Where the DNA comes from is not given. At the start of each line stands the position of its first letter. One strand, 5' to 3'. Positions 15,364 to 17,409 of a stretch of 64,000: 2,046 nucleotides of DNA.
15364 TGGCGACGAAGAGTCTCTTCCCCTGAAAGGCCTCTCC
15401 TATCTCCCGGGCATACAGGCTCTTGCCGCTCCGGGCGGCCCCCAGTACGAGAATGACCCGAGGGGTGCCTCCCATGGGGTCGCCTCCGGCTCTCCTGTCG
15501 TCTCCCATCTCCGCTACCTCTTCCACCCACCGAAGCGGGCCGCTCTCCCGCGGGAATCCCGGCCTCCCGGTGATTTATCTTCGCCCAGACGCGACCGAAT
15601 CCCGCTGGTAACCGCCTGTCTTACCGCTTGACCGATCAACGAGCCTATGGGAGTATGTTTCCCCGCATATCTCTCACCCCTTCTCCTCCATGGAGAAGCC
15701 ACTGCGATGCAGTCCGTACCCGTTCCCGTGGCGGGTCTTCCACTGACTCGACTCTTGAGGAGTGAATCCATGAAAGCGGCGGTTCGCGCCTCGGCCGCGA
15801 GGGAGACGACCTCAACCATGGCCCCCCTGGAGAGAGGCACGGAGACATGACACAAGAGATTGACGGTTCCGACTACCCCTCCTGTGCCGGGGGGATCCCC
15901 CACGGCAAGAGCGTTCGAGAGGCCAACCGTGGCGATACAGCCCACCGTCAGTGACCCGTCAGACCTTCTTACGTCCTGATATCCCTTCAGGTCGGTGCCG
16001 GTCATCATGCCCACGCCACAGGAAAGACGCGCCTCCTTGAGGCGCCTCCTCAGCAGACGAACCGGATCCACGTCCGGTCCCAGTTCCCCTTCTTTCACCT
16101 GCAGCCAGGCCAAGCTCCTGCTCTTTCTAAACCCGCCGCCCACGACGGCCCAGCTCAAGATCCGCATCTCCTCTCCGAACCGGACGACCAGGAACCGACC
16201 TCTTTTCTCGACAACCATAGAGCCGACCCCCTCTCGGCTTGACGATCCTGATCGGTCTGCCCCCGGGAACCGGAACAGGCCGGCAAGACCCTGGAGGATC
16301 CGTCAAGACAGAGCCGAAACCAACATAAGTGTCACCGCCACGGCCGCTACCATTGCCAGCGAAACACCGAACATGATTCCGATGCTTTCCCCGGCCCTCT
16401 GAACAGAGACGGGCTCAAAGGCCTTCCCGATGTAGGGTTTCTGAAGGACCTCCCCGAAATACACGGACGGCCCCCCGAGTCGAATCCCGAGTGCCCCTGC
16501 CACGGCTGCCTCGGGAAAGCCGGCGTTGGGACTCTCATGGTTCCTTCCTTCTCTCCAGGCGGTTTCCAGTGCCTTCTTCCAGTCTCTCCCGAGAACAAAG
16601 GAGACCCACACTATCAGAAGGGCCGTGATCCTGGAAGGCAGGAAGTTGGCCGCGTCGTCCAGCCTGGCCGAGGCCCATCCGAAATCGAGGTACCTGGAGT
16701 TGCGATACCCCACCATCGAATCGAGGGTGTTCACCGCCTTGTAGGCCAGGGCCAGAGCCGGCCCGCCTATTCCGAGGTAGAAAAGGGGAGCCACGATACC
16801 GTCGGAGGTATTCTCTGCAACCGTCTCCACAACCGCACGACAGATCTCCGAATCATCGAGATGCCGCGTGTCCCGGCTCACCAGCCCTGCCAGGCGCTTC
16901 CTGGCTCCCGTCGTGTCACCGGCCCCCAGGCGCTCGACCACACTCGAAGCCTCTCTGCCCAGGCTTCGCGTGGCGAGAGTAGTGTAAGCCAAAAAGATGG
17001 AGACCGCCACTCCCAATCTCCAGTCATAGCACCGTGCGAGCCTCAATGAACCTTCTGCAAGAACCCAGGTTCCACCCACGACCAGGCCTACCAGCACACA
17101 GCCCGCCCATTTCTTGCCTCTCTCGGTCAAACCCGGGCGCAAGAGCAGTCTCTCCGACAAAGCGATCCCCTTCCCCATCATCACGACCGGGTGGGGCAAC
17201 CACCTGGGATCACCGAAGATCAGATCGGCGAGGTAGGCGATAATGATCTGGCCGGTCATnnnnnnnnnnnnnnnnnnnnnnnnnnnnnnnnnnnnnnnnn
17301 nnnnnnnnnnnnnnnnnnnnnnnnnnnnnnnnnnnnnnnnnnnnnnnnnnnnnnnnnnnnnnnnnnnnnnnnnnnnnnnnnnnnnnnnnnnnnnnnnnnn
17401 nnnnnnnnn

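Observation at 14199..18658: Second cobalamin riboswitch (opposite strand) leading a cobT-cobD-cbiZ-cobU-cobS corrinoid salvage/remodelling operon, 35 kb from corrinoid-dependent methyltransferases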

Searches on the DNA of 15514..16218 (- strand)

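Call 17: search_rna_families(source=L001, threshold=gathering)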
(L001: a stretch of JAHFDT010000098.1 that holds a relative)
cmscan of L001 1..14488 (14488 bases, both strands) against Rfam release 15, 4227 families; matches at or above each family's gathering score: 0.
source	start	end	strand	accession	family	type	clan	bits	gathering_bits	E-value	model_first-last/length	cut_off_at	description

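Call 18: search_rna_families(sources=[L002, L003, L004, L005, L006], threshold=gathering)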
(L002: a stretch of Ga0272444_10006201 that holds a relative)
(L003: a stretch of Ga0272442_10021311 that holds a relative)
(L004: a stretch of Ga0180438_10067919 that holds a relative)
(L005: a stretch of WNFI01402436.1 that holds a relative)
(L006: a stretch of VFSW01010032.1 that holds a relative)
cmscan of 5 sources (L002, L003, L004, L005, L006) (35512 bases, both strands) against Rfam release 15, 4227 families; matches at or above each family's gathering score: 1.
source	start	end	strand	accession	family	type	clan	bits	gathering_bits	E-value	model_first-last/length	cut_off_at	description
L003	6331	6518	-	RF00174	Cobalamin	Cis-reg; riboswitch;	CL00101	107.1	31.5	4.3e-26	1-189/189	no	Cobalamin riboswitch aptamer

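Call 24: search_rna_families(source=L002, start=4600, end=6400, threshold=evalue, max_evalue=1)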
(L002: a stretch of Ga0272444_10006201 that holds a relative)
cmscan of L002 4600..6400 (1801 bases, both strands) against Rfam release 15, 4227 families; matches with E-value up to 1: 1.
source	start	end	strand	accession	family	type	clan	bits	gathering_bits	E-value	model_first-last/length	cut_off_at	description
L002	4608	4672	-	RF03226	mir-8196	Gene; miRNA;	-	26.7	59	0.089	1-65/65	no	mir-8196 microRNA precursor family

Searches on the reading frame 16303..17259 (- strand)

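Call 4: search_protein_families(library=pfam, proteins=[window:16303-17259:-])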
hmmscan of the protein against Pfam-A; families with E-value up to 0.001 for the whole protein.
window:16303-17259:- (318 aa): 1 family
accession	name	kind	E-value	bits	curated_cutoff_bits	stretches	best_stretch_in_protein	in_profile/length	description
PF03186.18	CobD_Cbib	-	7e-103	344.2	34.4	1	5-292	1-278/282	CobD/Cbib protein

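Call 5: search_protein_families(library=ncbifam, proteins=[window:16303-17259:-])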
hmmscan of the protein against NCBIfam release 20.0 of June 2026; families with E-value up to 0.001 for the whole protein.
window:16303-17259:- (318 aa): 5 families
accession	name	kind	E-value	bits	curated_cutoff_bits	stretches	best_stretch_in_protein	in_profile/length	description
NF002276.0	PRK01209.1-4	equivalog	5.3e-77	259.4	381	1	5-306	13-308/322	cobalamin biosynthesis protein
TIGR00380.1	cobal_cbiB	equivalog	2.1e-71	240.7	165.9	1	7-291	9-285/305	adenosylcobinamide-phosphate synthase CbiB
NF002281.0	PRK01209.2-5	equivalog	3.7e-67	226.8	273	1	5-281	8-282/311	cobalamin biosynthesis protein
NF005792.0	PRK07630.1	equivalog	4.8e-17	61.9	291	1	74-271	68-262/312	CobD/CbiB family protein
NF006476.0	PRK08878.1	equivalog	2.1e-16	60.1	322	1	92-287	97-287/317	cobalamin biosynthesis family protein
